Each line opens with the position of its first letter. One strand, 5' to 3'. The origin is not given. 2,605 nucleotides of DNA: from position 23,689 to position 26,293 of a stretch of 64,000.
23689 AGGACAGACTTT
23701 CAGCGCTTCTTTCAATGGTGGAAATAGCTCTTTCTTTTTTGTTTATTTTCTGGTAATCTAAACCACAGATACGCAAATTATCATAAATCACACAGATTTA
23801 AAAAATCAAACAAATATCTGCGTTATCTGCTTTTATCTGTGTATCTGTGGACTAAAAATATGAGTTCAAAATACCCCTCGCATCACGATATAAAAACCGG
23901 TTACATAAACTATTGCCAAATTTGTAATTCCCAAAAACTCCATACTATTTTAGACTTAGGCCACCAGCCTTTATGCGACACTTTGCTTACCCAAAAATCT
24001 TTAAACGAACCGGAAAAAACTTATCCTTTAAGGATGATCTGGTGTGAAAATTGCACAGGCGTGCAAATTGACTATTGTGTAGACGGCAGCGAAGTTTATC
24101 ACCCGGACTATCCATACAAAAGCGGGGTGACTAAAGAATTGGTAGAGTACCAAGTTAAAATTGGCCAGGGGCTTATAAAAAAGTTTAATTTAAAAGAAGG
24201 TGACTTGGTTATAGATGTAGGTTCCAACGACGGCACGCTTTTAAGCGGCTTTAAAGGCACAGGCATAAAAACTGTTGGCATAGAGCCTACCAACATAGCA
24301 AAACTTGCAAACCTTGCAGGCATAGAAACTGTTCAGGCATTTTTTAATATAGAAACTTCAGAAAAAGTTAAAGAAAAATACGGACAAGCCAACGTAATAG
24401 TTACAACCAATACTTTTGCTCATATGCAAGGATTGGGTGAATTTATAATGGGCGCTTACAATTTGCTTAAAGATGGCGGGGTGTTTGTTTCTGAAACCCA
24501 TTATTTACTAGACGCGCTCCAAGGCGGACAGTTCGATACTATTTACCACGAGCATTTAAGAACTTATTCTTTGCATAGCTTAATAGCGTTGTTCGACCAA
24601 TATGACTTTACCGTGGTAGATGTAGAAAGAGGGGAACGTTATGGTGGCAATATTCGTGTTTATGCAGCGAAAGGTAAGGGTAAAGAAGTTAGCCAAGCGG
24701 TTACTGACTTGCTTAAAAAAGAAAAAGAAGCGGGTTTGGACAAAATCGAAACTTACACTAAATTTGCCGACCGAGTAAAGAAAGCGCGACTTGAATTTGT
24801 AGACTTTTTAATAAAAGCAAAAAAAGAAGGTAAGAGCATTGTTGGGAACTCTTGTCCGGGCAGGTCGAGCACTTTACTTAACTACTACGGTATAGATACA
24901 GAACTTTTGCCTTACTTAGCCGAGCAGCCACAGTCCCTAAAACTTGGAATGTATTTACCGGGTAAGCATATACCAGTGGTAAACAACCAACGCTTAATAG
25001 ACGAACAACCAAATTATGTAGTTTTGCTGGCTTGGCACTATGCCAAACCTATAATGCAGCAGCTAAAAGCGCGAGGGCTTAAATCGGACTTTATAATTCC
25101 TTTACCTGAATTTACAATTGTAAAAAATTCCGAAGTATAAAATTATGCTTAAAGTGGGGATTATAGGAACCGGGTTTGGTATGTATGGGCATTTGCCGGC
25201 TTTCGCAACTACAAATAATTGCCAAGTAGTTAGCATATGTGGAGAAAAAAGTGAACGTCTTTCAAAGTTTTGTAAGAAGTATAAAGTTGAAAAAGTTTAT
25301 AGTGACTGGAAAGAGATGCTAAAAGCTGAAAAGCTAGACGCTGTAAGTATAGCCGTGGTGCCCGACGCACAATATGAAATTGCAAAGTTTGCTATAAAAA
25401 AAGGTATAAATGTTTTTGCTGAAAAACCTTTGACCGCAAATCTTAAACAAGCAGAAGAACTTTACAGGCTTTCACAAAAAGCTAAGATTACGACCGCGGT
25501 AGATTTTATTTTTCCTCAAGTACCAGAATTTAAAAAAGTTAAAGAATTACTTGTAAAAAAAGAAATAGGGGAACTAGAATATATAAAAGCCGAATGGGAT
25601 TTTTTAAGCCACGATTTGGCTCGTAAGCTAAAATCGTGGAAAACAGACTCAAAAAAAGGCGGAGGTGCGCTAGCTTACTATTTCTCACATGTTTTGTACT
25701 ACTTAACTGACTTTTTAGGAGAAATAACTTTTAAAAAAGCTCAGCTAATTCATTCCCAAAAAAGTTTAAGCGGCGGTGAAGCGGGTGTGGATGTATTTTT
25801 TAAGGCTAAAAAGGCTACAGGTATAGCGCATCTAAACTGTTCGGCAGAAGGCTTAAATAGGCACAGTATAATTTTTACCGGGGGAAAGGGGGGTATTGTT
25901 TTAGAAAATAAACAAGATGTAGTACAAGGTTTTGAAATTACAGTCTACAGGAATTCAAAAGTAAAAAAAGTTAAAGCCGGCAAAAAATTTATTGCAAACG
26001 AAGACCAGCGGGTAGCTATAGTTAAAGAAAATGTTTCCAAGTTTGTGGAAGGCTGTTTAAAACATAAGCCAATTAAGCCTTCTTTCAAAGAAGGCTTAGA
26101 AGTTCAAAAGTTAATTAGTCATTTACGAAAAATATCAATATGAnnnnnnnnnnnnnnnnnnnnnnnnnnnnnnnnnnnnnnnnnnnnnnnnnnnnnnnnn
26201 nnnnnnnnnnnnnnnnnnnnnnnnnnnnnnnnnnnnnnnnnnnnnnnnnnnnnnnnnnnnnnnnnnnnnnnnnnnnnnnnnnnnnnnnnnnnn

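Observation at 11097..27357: Non-canonical CDP-deoxy/branched-chain sugar pathway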

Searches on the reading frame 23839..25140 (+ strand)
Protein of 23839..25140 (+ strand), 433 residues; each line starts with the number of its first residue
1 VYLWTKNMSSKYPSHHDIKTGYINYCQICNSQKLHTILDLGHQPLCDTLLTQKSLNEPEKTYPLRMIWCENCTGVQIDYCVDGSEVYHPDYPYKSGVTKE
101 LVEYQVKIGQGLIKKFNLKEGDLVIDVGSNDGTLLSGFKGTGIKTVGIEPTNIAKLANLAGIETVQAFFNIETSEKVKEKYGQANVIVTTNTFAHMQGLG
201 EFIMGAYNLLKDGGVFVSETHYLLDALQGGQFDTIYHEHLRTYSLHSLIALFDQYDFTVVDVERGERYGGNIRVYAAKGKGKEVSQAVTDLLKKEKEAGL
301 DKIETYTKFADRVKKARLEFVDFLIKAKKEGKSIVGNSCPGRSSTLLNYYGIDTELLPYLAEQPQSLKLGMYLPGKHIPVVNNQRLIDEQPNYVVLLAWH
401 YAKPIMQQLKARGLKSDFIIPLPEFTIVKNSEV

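Call 5: search_protein_families(library=pfam, proteins=[window:23839-25140:+])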
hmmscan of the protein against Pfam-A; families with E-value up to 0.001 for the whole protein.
window:23839-25140:+ (433 aa): 4 families
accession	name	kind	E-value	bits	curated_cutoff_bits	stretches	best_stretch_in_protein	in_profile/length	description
PF08484.17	Methyltransf_14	-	2.4e-45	154.6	23.5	1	268-423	3-160/160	C-methyltransferase C-terminal domain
PF08421.16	Methyltransf_13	-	2.2e-20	73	31.3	1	26-87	1-62/62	Putative zinc binding domain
PF13489.12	Methyltransf_23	-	5.4e-16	59.2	27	1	118-261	20-163/164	Methyltransferase domain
PF08242.18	Methyltransf_12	-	2.5e-05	25.3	30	1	125-216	1-98/98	Methyltransferase domain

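Call 7: search_protein_families(library=ncbifam, proteins=[window:23839-25140:+])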
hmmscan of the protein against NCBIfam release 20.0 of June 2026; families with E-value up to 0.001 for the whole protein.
window:23839-25140:+ (433 aa): 1 family
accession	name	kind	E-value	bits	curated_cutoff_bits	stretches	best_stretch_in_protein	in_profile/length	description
TIGR01983.1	UbiG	equivalog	0.00051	19.4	102.95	1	120-217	49-150/228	bifunctional 2-polyprenyl-6-hydroxyphenol methylase/3-demethylubiquinol 3-O-methyltransferase UbiG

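Call 56: search_solved_structures(query=window:23839-25140:+, max_evalue=1e-10)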
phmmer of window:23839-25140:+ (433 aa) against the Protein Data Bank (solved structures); distinct sequences matched with E-value up to 1e-10: 10.
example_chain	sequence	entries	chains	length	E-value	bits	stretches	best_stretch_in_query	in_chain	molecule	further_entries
4rv9_A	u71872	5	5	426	8.1e-74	252.3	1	23-428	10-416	D-mycarose 3-C-methyltransferase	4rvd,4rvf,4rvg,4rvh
5t64_A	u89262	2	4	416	2.7e-61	211.1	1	26-425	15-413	Sugar 3-C-methyl transferase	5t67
5t6b_A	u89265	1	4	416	2.6e-59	204.6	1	26-408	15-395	Sugar 3-C-methyl transferase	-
3ndi_A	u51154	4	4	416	1.7e-54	188.7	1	25-408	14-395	Methyltransferase | TcaB9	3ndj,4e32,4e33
4e2y_A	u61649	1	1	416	4.5e-54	187.3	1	25-408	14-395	TcaB9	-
4e31_A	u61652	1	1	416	6.1e-54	186.8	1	25-408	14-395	TcaB9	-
4e2x_A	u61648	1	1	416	6.1e-54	186.8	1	25-408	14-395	TcaB9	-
4e2w_A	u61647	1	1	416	1.6e-53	185.5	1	25-408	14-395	TcaB9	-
4e2z_A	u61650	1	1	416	1.6e-53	185.5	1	25-408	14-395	TcaB9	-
4e30_A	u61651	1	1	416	4.2e-53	184.1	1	25-408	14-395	TcaB9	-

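Call 60: find_related_loci(query=window:23839-25140:+, collection=metagenome_contigs, flank=8000)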
Query window:23839-25140:+ (433 aa) in metagenome_contigs; peptide patterns used: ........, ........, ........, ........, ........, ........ (x = any residue, [..] = any of these).
600 stretches matched a pattern (row limit reached: there are more); 599 encode a relative of the query (tblastn E <= 1e-3); the best 80 are kept; 80 distinct loci.
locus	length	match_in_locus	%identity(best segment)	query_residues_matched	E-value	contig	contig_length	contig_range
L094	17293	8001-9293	75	3-433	0e+0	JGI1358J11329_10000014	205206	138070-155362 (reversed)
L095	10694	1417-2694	72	8-433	0e+0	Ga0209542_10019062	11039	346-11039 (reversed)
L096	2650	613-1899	72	5-433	0e+0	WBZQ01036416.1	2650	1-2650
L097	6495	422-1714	66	3-430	0e+0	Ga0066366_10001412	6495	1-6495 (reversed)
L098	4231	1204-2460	67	12-430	0e+0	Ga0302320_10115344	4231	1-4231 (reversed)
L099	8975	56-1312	67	12-430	0e+0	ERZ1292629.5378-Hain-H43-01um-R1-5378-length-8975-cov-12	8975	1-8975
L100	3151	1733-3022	64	1-430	0e+0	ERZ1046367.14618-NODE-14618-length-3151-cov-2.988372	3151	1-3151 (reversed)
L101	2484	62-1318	67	12-430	0e+0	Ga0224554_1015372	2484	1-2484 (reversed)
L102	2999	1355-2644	64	1-430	0e+0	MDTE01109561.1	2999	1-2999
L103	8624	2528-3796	64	8-430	0e+0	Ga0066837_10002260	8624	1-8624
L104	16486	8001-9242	57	15-428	2e-169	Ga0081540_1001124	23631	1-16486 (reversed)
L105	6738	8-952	57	116-429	3e-120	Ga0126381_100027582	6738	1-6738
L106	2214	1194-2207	49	16-352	3e-123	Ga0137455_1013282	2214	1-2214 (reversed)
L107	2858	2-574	75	243-433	1e-97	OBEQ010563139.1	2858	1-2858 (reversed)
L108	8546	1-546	77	252-433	4e-93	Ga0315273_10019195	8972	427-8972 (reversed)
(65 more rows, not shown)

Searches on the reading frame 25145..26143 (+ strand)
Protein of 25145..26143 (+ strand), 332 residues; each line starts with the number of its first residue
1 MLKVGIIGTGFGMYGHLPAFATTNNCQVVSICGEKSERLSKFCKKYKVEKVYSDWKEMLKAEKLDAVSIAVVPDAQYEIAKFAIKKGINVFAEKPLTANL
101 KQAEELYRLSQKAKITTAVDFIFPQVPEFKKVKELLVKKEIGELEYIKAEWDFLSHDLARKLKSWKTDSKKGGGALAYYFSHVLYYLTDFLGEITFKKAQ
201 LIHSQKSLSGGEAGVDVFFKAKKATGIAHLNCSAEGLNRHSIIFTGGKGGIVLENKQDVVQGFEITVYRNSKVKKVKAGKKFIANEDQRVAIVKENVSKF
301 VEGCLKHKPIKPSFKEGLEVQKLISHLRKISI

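Call 5: search_protein_families(library=pfam, proteins=[window:25145-26143:+])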
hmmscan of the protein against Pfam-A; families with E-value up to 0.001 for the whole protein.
window:25145-26143:+ (332 aa): 3 families
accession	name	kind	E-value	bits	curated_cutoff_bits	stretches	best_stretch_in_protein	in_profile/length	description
PF01408.29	GFO_IDH_MocA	-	1.9e-26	93.5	24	1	2-120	1-119/120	Oxidoreductase family, NAD-binding Rossmann fold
PF22725.1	GFO_IDH_MocA_C3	-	6.9e-10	39.4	27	1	129-251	1-123/124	GFO/IDH/MocA C-terminal domain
PF02894.22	GFO_IDH_MocA_C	-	4.7e-09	36.8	22.9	1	133-325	1-204/218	Oxidoreductase family, C-terminal alpha/beta domain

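Call 7: search_protein_families(library=ncbifam, proteins=[window:25145-26143:+])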
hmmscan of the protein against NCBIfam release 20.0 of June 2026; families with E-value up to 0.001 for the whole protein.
window:25145-26143:+ (332 aa): 11 families
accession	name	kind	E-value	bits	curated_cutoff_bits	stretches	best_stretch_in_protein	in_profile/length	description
NF040723.1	UDP-GlcNAcDh_Arch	equivalog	8.3e-22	78.1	450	1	2-148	1-145/302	UDP-N-acetylglucosamine 3-dehydrogenase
TIGR04380.1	myo_inos_iolG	equivalog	5.6e-19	68.2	355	1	1-149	1-150/330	inositol 2-dehydrogenase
NF052479.1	LevoglcsnDh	equivalog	3.5e-18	65.4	650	1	2-206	4-217/386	levoglucosan dehydrogenase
NF008607.0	PRK11579.1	subfamily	9.8e-16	57.7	330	1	2-185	5-183/346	oxidoreductase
NF058561.1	BT_2158_fam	equivalog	2.5e-14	52.7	750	1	3-149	35-182/487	glycoside 3-dehydrogenase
NF041392.1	XylDh_Gfo6_Halo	equivalog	7.1e-13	48.1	350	1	3-173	18-192/350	D-xylose 1-dehydrogenase Gfo6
NF058563.1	BT_2159_fam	equivalog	2.3e-11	43.3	650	1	2-148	1-147/350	disaccharide 3-dehydrogenase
NF052679.1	InsChiInosDhIolG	equivalog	1.5e-10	40.6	540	1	2-149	3-153/343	bifunctional inositol 2-dehydrogenase/D-chiro-inositol 1-dehydrogenase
NF007574.0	PRK10206.1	equivalog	5.8e-10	38.7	352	1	16-117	18-119/345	oxidoreductase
TIGR01761.1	thiaz-red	subfamily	1.4e-06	28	188.8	1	3-131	5-133/350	thiazolinyl imide reductase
NF051436.1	NheA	equivalog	5.9e-05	22.1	500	1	49-170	236-349/385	non-hemolytic enterotoxin subunit A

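Call 57: search_solved_structures(query=window:25145-26143:+, max_evalue=1e-15)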
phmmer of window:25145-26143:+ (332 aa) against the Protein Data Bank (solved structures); distinct sequences matched with E-value up to 1e-15: 2.
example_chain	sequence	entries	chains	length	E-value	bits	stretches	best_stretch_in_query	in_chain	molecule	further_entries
1zh8_A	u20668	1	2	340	4.3e-17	65.7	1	2-267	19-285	oxidoreductase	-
3evn_A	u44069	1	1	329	3.7e-16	62.6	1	5-195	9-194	Oxidoreductase, Gfo/Idh/MocA family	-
